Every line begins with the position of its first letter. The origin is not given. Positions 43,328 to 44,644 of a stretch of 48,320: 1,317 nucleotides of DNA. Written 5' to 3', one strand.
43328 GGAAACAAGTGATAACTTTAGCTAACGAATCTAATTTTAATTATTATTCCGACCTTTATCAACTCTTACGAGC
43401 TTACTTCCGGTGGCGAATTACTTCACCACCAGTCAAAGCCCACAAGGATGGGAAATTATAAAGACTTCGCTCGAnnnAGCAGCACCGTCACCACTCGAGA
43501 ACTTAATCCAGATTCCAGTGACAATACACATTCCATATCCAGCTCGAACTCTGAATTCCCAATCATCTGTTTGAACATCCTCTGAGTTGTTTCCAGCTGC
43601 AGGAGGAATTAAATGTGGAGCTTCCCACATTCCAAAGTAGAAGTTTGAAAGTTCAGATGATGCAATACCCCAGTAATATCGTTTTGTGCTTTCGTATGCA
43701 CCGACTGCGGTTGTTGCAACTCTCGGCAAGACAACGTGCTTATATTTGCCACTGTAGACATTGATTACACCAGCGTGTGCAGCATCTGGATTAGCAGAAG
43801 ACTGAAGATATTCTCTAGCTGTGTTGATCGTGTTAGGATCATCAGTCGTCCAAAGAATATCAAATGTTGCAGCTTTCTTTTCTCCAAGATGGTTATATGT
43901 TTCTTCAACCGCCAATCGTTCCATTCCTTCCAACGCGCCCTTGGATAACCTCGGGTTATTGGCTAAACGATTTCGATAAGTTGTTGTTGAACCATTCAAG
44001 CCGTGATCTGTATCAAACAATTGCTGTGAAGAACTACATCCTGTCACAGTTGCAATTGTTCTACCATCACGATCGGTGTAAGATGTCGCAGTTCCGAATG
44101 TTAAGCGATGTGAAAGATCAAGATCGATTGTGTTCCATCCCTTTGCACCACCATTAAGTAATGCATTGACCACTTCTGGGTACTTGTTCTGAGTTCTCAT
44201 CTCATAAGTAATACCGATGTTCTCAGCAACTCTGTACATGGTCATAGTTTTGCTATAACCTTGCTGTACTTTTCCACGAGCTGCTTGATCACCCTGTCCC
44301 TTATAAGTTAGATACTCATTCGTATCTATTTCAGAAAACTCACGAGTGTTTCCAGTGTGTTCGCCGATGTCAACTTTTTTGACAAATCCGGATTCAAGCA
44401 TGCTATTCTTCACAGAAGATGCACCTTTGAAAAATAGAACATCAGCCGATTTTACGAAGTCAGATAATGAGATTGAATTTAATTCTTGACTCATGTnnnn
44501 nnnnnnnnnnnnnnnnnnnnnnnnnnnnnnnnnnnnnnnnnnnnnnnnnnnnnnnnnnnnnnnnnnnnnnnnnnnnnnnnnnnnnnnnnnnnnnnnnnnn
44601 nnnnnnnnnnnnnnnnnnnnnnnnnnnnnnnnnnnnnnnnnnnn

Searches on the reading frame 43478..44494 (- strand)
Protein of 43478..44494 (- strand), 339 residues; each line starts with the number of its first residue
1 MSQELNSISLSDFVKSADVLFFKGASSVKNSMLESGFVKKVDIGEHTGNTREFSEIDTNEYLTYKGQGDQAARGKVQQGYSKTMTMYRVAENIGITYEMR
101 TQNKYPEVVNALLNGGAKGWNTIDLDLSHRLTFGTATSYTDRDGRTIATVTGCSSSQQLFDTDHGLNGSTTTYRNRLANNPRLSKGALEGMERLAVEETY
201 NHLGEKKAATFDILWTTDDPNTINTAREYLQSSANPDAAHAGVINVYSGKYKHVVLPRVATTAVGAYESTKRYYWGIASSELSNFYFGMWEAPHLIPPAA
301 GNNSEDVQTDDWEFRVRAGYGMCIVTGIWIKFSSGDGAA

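Call 76: search_dna_similar(query=window:43478-44494:-, collection=phages, mode=protein, max_rows=12)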
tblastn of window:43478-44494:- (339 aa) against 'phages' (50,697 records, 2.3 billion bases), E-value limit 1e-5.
No match.
